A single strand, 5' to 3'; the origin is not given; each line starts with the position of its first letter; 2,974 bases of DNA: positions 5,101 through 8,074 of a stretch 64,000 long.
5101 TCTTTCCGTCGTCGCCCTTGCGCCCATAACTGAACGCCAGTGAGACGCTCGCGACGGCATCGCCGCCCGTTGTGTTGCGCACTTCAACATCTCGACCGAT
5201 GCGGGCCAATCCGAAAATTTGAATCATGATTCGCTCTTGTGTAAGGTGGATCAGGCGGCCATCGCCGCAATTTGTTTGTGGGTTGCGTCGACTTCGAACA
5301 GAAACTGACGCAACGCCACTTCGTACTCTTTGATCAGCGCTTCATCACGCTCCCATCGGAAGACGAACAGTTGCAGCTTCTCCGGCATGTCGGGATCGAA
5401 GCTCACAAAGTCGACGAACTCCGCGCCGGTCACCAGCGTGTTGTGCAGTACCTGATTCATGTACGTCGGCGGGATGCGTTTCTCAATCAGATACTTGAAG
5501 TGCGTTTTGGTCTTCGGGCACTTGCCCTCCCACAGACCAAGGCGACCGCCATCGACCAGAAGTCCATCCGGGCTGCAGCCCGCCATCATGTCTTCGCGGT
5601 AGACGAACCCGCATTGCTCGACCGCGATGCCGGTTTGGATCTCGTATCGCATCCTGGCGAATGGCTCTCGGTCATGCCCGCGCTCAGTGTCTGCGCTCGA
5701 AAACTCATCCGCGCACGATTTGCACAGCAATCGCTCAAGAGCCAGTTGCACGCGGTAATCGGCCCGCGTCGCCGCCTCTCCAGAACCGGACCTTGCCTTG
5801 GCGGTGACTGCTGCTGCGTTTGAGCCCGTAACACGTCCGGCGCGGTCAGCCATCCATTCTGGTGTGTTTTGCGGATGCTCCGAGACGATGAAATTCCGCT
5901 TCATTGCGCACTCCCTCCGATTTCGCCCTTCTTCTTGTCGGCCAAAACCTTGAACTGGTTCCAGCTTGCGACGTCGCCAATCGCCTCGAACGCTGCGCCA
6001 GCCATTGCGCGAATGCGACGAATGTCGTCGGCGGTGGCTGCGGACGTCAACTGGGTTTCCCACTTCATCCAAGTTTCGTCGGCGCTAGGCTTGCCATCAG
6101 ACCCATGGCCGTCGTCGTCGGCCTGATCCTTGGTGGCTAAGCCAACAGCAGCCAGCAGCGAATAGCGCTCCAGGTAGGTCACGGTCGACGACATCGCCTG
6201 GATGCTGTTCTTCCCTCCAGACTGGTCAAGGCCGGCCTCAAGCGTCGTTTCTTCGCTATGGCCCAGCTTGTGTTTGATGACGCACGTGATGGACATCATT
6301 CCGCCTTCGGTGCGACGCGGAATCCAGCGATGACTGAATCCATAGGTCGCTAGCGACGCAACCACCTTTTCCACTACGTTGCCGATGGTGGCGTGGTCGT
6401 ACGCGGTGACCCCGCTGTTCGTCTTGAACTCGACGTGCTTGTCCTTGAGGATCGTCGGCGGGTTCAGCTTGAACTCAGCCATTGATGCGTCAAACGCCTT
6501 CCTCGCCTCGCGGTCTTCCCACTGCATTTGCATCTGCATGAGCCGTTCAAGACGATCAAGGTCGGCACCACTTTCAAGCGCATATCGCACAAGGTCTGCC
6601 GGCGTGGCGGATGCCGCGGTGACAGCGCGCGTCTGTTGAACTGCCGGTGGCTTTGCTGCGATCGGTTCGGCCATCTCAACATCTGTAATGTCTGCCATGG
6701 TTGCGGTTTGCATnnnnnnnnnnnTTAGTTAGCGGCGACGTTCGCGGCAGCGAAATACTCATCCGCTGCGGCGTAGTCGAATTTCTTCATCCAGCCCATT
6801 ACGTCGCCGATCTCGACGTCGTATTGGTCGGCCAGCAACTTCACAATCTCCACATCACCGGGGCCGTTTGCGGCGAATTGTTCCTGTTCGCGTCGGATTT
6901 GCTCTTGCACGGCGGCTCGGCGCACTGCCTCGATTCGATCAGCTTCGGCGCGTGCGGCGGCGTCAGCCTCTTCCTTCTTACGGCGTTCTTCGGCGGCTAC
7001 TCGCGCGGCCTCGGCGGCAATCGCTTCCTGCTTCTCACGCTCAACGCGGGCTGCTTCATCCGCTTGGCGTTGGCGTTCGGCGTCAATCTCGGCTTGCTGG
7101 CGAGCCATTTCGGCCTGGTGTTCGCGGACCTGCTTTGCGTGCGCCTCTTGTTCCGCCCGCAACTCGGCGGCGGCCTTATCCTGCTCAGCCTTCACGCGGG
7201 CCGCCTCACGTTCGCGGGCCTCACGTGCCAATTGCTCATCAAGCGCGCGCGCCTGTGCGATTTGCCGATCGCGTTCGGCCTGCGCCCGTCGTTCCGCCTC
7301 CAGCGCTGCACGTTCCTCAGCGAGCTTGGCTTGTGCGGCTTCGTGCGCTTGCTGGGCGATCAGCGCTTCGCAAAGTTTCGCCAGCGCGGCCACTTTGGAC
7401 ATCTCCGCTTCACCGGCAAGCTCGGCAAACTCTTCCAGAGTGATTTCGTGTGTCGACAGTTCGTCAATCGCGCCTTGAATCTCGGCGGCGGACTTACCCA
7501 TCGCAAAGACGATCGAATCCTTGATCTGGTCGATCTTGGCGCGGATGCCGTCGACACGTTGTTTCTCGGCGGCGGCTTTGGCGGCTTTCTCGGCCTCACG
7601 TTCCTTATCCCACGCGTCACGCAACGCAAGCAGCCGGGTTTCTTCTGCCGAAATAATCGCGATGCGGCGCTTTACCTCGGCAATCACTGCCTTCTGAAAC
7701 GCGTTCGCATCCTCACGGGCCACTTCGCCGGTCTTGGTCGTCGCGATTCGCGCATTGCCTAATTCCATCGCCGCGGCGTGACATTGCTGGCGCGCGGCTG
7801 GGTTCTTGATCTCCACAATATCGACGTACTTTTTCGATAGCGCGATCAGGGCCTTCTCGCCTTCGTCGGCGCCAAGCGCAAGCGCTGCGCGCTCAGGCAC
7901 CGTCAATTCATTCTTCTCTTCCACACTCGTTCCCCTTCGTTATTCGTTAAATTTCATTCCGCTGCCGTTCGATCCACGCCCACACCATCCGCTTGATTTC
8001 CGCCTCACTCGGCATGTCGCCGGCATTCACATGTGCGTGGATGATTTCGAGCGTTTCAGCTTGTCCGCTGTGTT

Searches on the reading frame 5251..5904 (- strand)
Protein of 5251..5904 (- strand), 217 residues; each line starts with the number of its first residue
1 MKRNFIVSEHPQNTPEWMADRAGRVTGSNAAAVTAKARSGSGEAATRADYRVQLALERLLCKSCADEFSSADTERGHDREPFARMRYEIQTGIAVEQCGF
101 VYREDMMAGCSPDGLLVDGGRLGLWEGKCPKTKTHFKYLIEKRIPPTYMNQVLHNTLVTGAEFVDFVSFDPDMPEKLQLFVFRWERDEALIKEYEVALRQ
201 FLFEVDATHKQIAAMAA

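Call 52: search_protein_families(library=phrogs, proteins=[window:5251-5904:-], max_evalue=0.001)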
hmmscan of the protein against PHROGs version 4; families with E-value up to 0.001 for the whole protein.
window:5251-5904:- (217 aa): 4 families
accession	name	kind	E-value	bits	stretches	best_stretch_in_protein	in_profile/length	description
phrog_149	-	DNA, RNA and nucleotide metabolism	2e-38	133.4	1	6-214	593-802/1242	exonuclease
phrog_434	-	DNA, RNA and nucleotide metabolism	8.5e-20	72.3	1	6-209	49-240/372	RecE-like recombination exonuclease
phrog_19855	-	head and packaging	1.3e-07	30.6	1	69-160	514-597/1257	virion structural protein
phrog_7655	-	DNA, RNA and nucleotide metabolism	7.1e-06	26.1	1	11-170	7-153/551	RecE-like recombination exonuclease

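Call 61: find_related_loci(query=window:5254-5904:-, collection=viral_contigs, flank=3000)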
Query window:5254-5904:- (217 aa) in viral_contigs; peptide patterns used: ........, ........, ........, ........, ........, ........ (x = any residue, [..] = any of these).
11 stretches matched a pattern; 9 encode a relative of the query (tblastn E <= 1e-3); 9 distinct loci.
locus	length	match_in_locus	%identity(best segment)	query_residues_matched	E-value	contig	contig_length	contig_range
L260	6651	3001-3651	90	1-217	3e-138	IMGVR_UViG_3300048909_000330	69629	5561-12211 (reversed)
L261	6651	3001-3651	89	1-217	1e-137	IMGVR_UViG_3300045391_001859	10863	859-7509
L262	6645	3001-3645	85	1-217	2e-129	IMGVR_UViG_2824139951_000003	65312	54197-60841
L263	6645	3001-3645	83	1-217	9e-127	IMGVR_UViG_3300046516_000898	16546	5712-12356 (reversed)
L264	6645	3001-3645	83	1-217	9e-127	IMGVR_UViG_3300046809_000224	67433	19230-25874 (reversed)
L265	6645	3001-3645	83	1-217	1e-125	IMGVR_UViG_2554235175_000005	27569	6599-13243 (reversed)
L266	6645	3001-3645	82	1-217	2e-122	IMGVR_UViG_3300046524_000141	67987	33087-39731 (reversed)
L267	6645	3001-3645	81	1-217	2e-121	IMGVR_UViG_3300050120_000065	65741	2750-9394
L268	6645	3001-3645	79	1-217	2e-120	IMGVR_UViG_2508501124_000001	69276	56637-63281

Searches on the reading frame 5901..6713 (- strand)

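Call 52: search_protein_families(library=phrogs, proteins=[window:5901-6713:-], max_evalue=0.001)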
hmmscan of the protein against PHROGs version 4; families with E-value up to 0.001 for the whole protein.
window:5901-6713:- (270 aa): 2 families
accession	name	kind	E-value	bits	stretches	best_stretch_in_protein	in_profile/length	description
phrog_155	-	DNA, RNA and nucleotide metabolism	1.4e-30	107.9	1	13-214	7-206/308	Erf-like ssDNA annealing protein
phrog_2324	-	DNA, RNA and nucleotide metabolism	8.2e-15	55.9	1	76-214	13-140/193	Erf-like ssDNA annealing protein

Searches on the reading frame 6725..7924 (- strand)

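Call 52: search_protein_families(library=phrogs, proteins=[window:6725-7924:-], max_evalue=0.001)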
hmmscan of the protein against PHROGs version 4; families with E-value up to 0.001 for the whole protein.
window:6725-7924:- (399 aa): 4 families
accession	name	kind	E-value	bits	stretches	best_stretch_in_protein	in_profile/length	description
phrog_21091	-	unknown function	1.2e-31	111.5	1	10-385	19-386/407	-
phrog_16469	-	unknown function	5.3e-07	30.4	1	23-338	40-350/392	-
phrog_1376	-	unknown function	1e-05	25.9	1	77-330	71-315/362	-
phrog_17928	-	unknown function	3.6e-05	23.6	1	103-378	159-419/511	-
